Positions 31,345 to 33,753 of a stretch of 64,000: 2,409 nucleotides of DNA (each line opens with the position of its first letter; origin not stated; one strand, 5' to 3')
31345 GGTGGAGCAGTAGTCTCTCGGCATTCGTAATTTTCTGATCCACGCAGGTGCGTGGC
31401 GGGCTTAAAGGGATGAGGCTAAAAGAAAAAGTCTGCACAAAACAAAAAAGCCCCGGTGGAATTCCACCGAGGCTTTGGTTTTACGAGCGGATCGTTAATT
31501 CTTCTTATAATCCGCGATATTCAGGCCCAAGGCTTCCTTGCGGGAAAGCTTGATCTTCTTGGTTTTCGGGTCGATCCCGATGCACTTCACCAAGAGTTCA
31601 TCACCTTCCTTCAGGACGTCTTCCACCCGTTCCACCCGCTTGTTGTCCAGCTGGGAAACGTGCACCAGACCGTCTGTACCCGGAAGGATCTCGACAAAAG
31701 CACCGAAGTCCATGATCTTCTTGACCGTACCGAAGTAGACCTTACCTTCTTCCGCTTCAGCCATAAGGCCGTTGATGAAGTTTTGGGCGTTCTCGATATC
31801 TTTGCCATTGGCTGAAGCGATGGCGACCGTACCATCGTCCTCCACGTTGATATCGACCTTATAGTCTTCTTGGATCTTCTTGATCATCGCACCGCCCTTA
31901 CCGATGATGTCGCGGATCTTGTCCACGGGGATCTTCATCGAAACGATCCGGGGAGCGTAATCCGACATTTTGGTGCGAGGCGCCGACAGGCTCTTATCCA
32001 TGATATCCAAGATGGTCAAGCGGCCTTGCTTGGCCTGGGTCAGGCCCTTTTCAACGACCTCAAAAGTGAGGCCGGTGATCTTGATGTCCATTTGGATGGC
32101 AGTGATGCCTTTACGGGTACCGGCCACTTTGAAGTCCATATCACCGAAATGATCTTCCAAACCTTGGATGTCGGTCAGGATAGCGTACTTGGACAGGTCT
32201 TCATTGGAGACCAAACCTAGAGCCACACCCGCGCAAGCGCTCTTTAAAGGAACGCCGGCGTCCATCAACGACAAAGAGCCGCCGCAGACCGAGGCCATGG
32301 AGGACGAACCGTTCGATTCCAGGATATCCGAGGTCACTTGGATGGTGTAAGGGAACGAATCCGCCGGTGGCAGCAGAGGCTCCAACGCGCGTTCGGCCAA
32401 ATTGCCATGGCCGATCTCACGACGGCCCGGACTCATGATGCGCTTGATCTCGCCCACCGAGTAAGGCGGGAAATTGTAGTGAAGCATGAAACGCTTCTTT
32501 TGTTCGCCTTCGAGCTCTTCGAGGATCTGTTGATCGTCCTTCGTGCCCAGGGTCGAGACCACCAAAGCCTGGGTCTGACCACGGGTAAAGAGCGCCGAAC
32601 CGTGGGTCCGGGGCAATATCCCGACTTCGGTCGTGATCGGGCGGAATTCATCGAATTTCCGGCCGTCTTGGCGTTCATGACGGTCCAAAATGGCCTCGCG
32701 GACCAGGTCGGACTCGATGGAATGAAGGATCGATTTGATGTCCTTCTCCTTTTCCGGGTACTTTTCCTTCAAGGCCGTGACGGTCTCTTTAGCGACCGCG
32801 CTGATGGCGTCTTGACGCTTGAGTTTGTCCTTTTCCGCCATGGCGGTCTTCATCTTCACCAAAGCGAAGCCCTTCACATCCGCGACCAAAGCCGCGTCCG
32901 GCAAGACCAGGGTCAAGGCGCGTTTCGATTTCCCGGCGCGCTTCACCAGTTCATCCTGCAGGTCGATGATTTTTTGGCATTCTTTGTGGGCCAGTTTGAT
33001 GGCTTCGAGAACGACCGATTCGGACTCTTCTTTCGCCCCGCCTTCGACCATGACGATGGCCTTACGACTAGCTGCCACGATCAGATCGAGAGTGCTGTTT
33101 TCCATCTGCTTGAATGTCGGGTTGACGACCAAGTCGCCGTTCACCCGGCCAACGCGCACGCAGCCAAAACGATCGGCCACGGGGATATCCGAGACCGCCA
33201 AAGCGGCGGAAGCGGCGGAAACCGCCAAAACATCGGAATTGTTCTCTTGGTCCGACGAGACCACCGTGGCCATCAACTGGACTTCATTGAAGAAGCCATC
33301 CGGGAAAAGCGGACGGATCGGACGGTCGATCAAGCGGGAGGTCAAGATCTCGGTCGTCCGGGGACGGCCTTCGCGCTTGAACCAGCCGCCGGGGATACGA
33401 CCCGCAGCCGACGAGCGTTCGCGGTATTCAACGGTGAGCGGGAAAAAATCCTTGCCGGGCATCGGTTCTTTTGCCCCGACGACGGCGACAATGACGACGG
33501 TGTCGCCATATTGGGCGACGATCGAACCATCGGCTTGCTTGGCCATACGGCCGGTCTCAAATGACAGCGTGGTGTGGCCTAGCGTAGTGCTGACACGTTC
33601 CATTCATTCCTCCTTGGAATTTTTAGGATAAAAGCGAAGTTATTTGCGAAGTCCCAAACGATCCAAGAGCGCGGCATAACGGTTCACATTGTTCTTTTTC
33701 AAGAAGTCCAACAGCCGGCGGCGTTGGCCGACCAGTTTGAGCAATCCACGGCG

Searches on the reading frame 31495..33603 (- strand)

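Call 6: search_protein_families(library=pfam, proteins=[window:31495-33603:-])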
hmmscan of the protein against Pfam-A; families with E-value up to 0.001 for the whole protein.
window:31495-33603:- (702 aa): 6 families
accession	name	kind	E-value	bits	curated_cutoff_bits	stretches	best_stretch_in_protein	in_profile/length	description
PF01138.27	RNase_PH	-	9.4e-62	207.6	25.5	2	13-141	5-130/130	3' exoribonuclease family, domain 1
PF03725.20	RNase_PH_C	-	4.3e-21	75.1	20.8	1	146-207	3-66/67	3' exoribonuclease family, domain 2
PF00575.29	S1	-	2e-18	66.9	22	1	617-689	2-74/74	S1 RNA binding domain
PF03726.19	PNPase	-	1e-12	48.8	24.6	1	239-316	2-81/81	Polyribonucleotide nucleotidyltransferase, RNA binding domain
PF00013.35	KH_1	-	1.5e-12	47.5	21.5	1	554-611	2-65/66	KH domain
PF23459.1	S1_RRP5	-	0.00014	22.8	27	1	618-687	2-71/72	RRP5 S1 domain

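Call 7: search_protein_families(library=ncbifam, proteins=[window:31495-33603:-])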
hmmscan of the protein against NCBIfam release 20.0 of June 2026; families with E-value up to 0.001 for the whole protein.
window:31495-33603:- (702 aa): 36 families (the best 25 are shown)
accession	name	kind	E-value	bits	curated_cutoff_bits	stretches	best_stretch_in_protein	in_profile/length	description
TIGR03591.1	polynuc_phos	equivalog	1.3e-298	992.2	525.05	1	8-690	2-688/689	polyribonucleotide nucleotidyltransferase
NF008805.1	PRK11824.1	equivalog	2.8e-298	991.1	471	1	5-690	3-682/683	polyribonucleotide nucleotidyltransferase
TIGR02696.1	pppGpp_PNP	exception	1.4e-199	665.1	1106.75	1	7-682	13-715/720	guanosine pentaphosphate synthetase I/polyribonucleotide nucleotidyltransferase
TIGR02065.1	ECX1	equivalog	1.4e-44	152.2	318.7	2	305-533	3-220/230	exosome complex exonuclease Rrp41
NF005208.0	PRK06676.1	equivalog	6e-24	84.7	368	1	612-691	271-350/391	30S ribosomal protein S1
NF000907.0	PRK00087.1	equivalog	2.9e-22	78.6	624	1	618-691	562-635/671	bifunctional 4-hydroxy-3-methylbut-2-enyl diphosphate reductase/30S ribosomal protein S1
NF010379.0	PRK13806.1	equivalog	1.7e-18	66.6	648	1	616-693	199-367/491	30S ribosomal protein S1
NF004952.0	PRK06299.1-2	equivalog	4.5e-16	58.3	524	1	613-689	212-287/580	30S ribosomal protein S1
NF005911.0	PRK07899.1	equivalog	9.2e-16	57.6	691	1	619-691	293-365/486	30S ribosomal protein S1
NF005973.0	PRK08059.1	equivalog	1.4e-15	57.5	148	1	614-690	2-78/123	S1 domain-containing post-transcriptional regulator GSP13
NF040579.1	S1_dom_CvfD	subfamily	2.4e-15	56.7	117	1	619-691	3-75/113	CvfD/Ygs/GSP13 family RNA-binding post-transcriptional regulator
NF004955.0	PRK06299.1-5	equivalog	1.1e-13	50.3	878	1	612-689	191-267/566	30S ribosomal protein S1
NF004473.0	PRK05807.1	equivalog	3e-13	50.3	178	1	618-692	4-76/136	S1 domain-containing RNA-binding protein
TIGR00717.1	rpsA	equivalog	1.1e-12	47.3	577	1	616-689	269-343/516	30S ribosomal protein S1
TIGR01966.1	RNasePH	equivalog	1.3e-12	47.5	141.5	2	311-534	1-230/236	ribonuclease PH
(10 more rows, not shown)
